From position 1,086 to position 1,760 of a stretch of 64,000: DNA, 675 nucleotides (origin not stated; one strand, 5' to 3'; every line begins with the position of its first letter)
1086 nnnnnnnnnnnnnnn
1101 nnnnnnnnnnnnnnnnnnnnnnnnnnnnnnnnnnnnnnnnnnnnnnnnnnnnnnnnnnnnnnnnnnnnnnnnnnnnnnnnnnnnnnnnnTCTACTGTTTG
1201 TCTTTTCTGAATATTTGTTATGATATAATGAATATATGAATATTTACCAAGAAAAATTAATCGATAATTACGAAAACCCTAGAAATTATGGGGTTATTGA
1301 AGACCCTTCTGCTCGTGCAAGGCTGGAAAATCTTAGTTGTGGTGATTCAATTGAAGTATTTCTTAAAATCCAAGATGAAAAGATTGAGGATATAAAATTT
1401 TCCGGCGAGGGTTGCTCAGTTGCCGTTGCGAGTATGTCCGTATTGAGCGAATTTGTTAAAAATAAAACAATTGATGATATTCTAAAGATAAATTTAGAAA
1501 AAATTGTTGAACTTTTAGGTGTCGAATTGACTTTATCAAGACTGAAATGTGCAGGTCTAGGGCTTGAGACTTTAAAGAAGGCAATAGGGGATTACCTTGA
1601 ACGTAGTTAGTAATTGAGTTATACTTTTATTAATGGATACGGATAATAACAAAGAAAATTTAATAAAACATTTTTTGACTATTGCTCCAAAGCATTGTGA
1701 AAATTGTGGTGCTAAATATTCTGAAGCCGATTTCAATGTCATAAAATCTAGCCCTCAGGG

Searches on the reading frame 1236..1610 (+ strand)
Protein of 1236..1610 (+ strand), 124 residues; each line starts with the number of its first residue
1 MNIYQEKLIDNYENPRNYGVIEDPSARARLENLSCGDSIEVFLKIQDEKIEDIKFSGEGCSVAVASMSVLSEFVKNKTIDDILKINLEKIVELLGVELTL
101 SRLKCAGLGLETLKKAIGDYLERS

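Call 56: find_encoding_contigs(protein=window:1236-1610:+, flank=10000, max_places=1)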
Protein window:1236-1610:+ (124 aa): 12 contigs read that carry it; 1 place shown.
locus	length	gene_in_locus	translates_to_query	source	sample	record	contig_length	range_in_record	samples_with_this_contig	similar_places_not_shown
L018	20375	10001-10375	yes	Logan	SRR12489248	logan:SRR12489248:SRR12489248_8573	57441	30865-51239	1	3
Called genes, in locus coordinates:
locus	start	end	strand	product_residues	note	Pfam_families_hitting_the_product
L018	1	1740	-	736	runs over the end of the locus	PF20706:GT4-conflict, PF00534:Glycos_transf_1, PF13692:Glyco_trans_1_4, PF00534:Glycos_transf_1, PF13692:Glyco_trans_1_4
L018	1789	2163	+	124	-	-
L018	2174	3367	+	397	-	PF03816:LytR_cpsA_psr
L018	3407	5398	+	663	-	PF13620:CarboxypepD_reg (weak), PF07676:PD40 (faint), PF26549:Tricorn_N (weak)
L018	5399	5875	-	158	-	PF04138:GtrA_DPMS_TM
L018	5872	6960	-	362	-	PF13439:Glyco_transf_4, PF20706:GT4-conflict, PF00534:Glycos_transf_1, PF13692:Glyco_trans_1_4, PF13524:Glyco_trans_1_2 (weak)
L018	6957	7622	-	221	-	PF00535:Glycos_transf_2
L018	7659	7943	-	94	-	PF06902:Fer4_19 (weak), PF13370:Fer4_13, PF13459:Fer4_15 (weak)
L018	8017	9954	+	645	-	PF02516:STT3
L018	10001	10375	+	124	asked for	PF01592:NifU_N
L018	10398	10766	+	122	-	-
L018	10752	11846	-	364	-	PF02463:SMC_N, PF13175:AAA_15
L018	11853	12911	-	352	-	PF05697:Trigger_N, PF05698:Trigger_C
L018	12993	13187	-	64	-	-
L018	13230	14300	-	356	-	PF01207:Dus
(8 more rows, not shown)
